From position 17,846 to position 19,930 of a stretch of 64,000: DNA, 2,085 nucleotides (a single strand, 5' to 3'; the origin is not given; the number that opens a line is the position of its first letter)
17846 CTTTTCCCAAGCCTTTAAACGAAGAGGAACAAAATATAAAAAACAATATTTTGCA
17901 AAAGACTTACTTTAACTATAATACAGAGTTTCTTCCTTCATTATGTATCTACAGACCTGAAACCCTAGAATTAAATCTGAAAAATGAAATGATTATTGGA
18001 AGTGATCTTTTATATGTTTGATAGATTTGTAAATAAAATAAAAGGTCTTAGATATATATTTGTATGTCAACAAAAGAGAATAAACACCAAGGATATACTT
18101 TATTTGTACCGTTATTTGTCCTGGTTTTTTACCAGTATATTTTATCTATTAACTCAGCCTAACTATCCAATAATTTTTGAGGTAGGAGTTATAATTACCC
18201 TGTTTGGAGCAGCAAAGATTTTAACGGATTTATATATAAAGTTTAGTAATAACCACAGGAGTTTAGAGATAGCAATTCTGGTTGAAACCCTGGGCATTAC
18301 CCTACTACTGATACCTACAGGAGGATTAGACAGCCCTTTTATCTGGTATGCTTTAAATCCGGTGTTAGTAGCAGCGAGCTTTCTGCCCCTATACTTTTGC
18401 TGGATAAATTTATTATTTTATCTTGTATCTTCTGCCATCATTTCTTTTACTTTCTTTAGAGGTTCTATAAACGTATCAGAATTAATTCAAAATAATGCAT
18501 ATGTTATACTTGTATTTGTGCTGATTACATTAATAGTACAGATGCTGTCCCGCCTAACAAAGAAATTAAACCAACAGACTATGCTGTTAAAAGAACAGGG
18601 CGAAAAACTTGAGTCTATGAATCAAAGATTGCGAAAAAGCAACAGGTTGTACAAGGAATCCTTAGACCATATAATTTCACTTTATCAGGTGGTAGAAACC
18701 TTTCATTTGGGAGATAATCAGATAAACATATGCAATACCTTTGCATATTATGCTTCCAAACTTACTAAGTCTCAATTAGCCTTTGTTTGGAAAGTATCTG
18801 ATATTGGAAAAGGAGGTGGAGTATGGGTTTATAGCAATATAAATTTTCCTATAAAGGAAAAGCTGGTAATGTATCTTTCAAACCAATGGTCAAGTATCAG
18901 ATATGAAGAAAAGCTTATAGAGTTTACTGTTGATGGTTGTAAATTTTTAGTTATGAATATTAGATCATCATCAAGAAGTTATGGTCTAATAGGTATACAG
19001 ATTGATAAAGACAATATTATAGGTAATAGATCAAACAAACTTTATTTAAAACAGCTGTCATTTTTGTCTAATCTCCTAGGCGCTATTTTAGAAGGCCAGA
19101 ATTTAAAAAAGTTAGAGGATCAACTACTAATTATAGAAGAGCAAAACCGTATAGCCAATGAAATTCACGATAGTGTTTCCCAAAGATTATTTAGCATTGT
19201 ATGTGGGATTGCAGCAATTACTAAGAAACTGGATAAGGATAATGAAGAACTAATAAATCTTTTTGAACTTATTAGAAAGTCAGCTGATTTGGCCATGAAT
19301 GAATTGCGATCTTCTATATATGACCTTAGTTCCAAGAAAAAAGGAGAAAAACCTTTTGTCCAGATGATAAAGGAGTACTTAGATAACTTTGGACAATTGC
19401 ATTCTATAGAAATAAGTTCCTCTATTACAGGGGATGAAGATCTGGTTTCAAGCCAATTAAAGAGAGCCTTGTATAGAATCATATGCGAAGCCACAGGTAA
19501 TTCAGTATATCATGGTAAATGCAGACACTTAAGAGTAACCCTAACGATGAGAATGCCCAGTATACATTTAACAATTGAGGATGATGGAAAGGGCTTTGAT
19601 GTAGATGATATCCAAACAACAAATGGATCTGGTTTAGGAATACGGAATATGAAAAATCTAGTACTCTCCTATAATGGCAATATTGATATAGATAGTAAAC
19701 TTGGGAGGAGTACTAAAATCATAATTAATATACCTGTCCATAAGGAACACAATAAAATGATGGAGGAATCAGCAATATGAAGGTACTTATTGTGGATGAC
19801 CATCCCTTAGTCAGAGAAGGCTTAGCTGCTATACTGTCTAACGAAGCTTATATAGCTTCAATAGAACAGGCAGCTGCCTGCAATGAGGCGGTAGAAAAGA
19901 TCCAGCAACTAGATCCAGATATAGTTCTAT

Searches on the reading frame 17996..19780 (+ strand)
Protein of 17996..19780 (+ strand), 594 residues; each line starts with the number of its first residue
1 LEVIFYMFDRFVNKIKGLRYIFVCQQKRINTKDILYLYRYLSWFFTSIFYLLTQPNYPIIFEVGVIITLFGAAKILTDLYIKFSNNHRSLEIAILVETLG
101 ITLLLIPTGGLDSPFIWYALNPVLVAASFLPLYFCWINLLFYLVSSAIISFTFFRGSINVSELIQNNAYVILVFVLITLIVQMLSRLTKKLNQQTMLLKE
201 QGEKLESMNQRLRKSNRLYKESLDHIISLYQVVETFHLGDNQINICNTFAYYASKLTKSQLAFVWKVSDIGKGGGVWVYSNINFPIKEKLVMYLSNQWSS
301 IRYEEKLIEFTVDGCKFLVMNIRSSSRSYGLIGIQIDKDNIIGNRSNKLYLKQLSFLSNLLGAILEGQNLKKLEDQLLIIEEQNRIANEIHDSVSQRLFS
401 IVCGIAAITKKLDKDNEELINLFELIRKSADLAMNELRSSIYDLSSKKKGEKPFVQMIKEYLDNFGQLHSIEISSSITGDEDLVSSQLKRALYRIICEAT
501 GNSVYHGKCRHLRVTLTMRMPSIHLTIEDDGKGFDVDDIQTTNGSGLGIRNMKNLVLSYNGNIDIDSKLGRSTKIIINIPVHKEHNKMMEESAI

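Call 7: search_protein_families(library=pfam, proteins=[window:17996-19780:+], max_evalue=0.01)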
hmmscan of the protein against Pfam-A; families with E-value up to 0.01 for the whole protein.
window:17996-19780:+ (594 aa): 4 families
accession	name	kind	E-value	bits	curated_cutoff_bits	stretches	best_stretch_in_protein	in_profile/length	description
PF02518.31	HATPase_c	-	2.4e-14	54.2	26.4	1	490-581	4-109/111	Histidine kinase-, DNA gyrase B-, and HSP90-like ATPase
PF07730.19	HisKA_3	-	1.5e-13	51.5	24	1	382-446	1-65/68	Histidine kinase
PF13581.12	HATPase_c_2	-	0.00084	19.8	27.4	1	495-556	35-109/127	Histidine kinase-like ATPase domain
PF12304.13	BCLP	-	0.005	16.9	29.4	0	357-419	13-73/184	Beta-casein like protein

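Call 10: find_homologous_proteins(query=window:17996-19780:+, max_evalue=1e-10)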
Query window:17996-19780:+ (594 aa): 724 proteins with E <= 1e-10 among 8000 candidates; the best 120 are listed.
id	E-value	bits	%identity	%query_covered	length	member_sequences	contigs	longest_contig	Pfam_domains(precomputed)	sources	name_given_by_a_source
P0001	0.0e+0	1285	99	99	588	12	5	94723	PF07730.20,PF02518.32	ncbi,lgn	ncbi:MAG: sensor histidine kinase [Caldicoprobacterales bacterium]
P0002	2.5e-289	979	76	99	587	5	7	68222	PF07730.20,PF02518.32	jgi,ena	-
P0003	5.0e-287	971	75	99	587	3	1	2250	PF13581.13,PF07730.20,PF02518.32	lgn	-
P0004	1.6e-282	956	74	100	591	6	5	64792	PF07730.20,PF02518.32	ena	-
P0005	1.1e-250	851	66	99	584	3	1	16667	PF07730.20,PF02518.32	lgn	-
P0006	1.0e-244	832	63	99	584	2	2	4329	PF13581.13,PF07730.20,PF02518.32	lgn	-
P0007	1.0e-214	733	75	77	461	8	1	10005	PF07730.20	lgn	-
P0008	5.3e-175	601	73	63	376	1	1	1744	PF07730.20,PF02518.32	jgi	jgi:NarL family two-component system sensor histidine kinase LiaS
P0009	3.7e-169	582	47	97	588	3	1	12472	PF13581.13,PF07730.20,PF02518.32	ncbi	-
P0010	1.6e-162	560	46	97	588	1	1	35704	PF13581.13,PF07730.20,PF02518.32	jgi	-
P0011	8.5e-158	545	48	93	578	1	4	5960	PF13581.13,PF07730.20,PF02518.32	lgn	-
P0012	3.2e-153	530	47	92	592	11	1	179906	PF07730.20,PF02518.32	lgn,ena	-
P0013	3.2e-150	520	47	92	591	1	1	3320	PF07730.20,PF02518.32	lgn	-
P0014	8.0e-144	499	59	67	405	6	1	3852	PF07730.20,PF02518.32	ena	-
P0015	2.1e-142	494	44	94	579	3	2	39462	PF13581.13,PF07730.20,PF02518.32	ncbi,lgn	-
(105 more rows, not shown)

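Call 14: find_related_loci(query=A1, collection=genome_contigs, flank=8000)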
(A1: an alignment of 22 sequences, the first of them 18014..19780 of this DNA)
Query A1 (588 aa) in genome_contigs; peptide patterns used: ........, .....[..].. (x = any residue, [..] = any of these).
265 stretches matched a pattern; 233 encode a relative of the query (tblastn E <= 1e-3); the best 80 are kept; 80 distinct loci.
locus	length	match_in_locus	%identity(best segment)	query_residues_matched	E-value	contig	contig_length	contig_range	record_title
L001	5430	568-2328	74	1-588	0e+0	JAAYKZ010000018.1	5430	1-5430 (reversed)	MAG: Clostridiales bacterium isolate AS15tlH2ME_109 5578_AS15, whole genome shotgun sequence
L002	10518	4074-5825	66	1-588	0e+0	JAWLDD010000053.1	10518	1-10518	MAG: Candidatus Atribacteria bacterium isolate 15dZY3.bin.88 NODE_6472_length_10518_cov_2.636625, whole genome shotgun s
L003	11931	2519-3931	74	1-469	0e+0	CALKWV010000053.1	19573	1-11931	MAG TPA_asm: uncultured Firmicutes bacterium isolate SRR6713629_bin.36_CONCOCT_v1.1_MAG genome assembly, contig: ERZ7949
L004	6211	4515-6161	47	28-576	3e-160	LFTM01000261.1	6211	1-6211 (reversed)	MAG: Clostridiales bacterium DTU092 scaffold81572, whole genome shotgun sequence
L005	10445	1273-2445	59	192-588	1e-149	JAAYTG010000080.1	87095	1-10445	MAG: Clostridiales bacterium isolate AS23ysBPME_90 59007_AS23, whole genome shotgun sequence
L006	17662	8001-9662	44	22-573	4e-134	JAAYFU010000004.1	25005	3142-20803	MAG: Clostridiaceae bacterium isolate AS09scLD_113 9052_AS09, whole genome shotgun sequence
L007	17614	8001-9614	44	28-577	4e-133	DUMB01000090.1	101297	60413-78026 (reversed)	MAG TPA_asm: Clostridiaceae bacterium isolate AS04akNAM_34 62225_AS04, whole genome shotgun sequence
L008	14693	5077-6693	42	28-577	2e-132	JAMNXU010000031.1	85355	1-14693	MAG: Bacillota bacterium isolate Bin_1 Bin_1_scaffold_105, whole genome shotgun sequence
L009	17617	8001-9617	44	28-574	2e-131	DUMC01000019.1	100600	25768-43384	MAG TPA_asm: Clostridiaceae bacterium isolate AS04akNAM_37 6480_AS04, whole genome shotgun sequence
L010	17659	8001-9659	43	22-573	3e-129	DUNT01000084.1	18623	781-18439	MAG TPA_asm: Clostridiaceae bacterium isolate AS08sgBPME_110 215989_AS08, whole genome shotgun sequence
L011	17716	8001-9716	41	1-588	2e-128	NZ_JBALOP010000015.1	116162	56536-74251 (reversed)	Bacillus sp. JJ1566 JJ-1566_contig_15, whole genome shotgun sequence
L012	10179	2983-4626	43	22-574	2e-127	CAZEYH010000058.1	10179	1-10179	MAG TPA_asm: uncultured Clostridiaceae bacterium isolate SRP192927_co8_254 genome assembly, contig: NODE_6422_length_101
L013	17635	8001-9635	41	28-576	3e-126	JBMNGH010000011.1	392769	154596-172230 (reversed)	MAG: Tepidanaerobacteraceae bacterium isolate SBF912LR0HQ0018 contig_51191, whole genome shotgun sequence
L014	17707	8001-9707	41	1-577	2e-125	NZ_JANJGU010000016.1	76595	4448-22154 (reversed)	Lederbergia panacisoli strain KACC 17503 Scaffold20, whole genome shotgun sequence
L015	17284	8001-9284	49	170-588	4e-123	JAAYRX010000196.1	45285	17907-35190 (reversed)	MAG: Clostridiales bacterium isolate AS23ysBPME_258 194952_AS23, whole genome shotgun sequence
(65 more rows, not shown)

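Call 44: search_protein_families(library=pfam, proteins=[L002:2966-4084:+, L002:2293-2922:+], max_evalue=0.01)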
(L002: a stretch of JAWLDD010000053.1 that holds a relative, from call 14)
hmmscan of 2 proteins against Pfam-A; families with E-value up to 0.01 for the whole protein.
L002:2966-4084:+ (372 aa): 1 family
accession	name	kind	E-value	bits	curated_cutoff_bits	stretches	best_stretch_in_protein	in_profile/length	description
PF17231.7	DUF5305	-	5.5e-13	49.3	29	1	125-349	1-217/217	Family of unknown function (DUF5305)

L002:2293-2922:+ (209 aa): 0 families

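Call 45: search_protein_families(library=ncbifam, proteins=[L002:2966-4084:+, window:18014-19780:+, L002:2293-2922:+], max_evalue=0.01)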
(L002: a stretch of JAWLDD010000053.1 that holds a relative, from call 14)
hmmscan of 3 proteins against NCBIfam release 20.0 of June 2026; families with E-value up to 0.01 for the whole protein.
L002:2966-4084:+ (372 aa): 0 families

window:18014-19780:+ (588 aa): 26 families (the best 25 are shown)
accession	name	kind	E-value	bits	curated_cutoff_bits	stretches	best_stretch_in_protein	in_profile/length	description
NF052443.1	SensHisKinMctS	equivalog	3e-25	88.5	700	1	362-579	234-452/457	two-component system sensor histidine kinase MctS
NF047786.1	his_kin_MadS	equivalog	9.2e-24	84.3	500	1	363-564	217-425/434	MadS family sensor histidine kinase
NF052531.1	Strep_LiaS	equivalog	4.6e-20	72.1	450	1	346-575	101-327/328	envelope stress sensor histidine kinase LiaS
NF008649.0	PRK11644.1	equivalog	9.7e-20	70.8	408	1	365-574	290-495/499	signal transduction histidine-protein kinase/phosphatase UhpB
NF007896.0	PRK10600.1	equivalog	4.1e-17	62.1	578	1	309-581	327-591/598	nitrate/nitrite two-component system sensor histidine kinase NarX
NF008184.0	PRK10935.1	equivalog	6e-16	58.2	553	1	348-579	335-563/565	nitrate/nitrite two-component system sensor histidine kinase NarQ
NF033792.0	ActS_PrrB_HisK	equivalog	2.1e-08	33.5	350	1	69-193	56-183/423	ActS/PrrB/RegB family redox-sensitive histidine kinase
NF008468.0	PRK11360.1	equivalog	1.4e-07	30.3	646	1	479-581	504-614/616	two-component system sensor histidine kinase AtoS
NF047874.1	MASE3_PAS_HK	subfamily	1.2e-05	24.3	560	1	534-583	584-633/655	MASE3 domain-containing sensor histidine kinase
NF053867.1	SprKinKinDBac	equivalog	1.5e-05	23.7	775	1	457-578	369-500/500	sporulation kinase KinD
NF007688.0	PRK10364.1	equivalog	2.2e-05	23.4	479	1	506-580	373-456/460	two-component system sensor histidine kinase ZraS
NF046044.1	PnpS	equivalog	2.4e-05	23.5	400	1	446-574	248-390/390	two-component system histidine kinase PnpS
NF041947.1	LuxQ_Vibrio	equivalog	5.1e-05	21.4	1200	1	537-584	658-705/843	quorum-sensing autoinducer 2 sensor kinase/phosphatase LuxQ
NF007898.0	PRK10604.1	equivalog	0.00087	18.6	478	0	476-582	310-430/433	two-component system sensor histidine kinase RstB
NF011874.0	PRK15347.1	equivalog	0.0011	17.1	852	1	489-579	517-618/921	two component system sensor kinase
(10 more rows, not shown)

L002:2293-2922:+ (209 aa): 1 family
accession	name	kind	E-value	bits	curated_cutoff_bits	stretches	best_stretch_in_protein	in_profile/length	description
NF041936.1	MXAN_0125_fam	equivalog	0.0074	16.3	65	1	15-141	13-135/169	MXAN_0125 family MYXO-CTERM protein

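Call 67: find_encoding_contigs(protein=P0001, flank=2500, max_places=6)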
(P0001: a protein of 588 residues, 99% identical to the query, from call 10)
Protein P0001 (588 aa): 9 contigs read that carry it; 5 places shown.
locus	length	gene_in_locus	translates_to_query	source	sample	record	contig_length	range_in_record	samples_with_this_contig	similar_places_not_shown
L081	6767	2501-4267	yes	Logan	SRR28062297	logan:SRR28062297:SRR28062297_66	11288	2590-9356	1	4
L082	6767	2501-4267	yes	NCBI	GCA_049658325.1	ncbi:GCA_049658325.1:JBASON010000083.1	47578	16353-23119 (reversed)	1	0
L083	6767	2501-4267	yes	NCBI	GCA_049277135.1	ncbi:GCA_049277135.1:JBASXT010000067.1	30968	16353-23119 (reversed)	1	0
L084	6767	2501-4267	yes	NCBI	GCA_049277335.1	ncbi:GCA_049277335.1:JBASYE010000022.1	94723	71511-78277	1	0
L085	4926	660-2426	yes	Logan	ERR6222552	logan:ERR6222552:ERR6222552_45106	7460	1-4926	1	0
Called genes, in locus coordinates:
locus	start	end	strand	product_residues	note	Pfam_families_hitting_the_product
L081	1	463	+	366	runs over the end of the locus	PF02615:Ldh_2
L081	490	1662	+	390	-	PF00390:malic, PF00208:ELFV_dehydrog (weak), PF01262:AlaDh_PNT_C (faint), PF03949:Malic_M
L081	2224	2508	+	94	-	-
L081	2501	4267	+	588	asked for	PF07730:HisKA_3, PF02518:HATPase_c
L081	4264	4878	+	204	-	PF00072:Response_reg, PF00196:GerE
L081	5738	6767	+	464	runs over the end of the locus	-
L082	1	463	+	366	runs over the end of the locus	PF02615:Ldh_2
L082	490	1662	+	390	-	PF00390:malic, PF00208:ELFV_dehydrog (weak), PF01262:AlaDh_PNT_C (faint), PF03949:Malic_M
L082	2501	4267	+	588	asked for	PF07730:HisKA_3, PF02518:HATPase_c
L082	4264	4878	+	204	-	PF00072:Response_reg, PF00196:GerE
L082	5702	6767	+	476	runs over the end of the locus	-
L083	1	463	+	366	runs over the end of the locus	PF02615:Ldh_2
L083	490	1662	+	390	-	PF00390:malic, PF00208:ELFV_dehydrog (weak), PF01262:AlaDh_PNT_C (faint), PF03949:Malic_M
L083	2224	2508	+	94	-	-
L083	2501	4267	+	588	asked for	PF07730:HisKA_3, PF02518:HATPase_c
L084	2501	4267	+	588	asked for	PF07730:HisKA_3, PF02518:HATPase_c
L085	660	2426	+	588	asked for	PF07730:HisKA_3, PF02518:HATPase_c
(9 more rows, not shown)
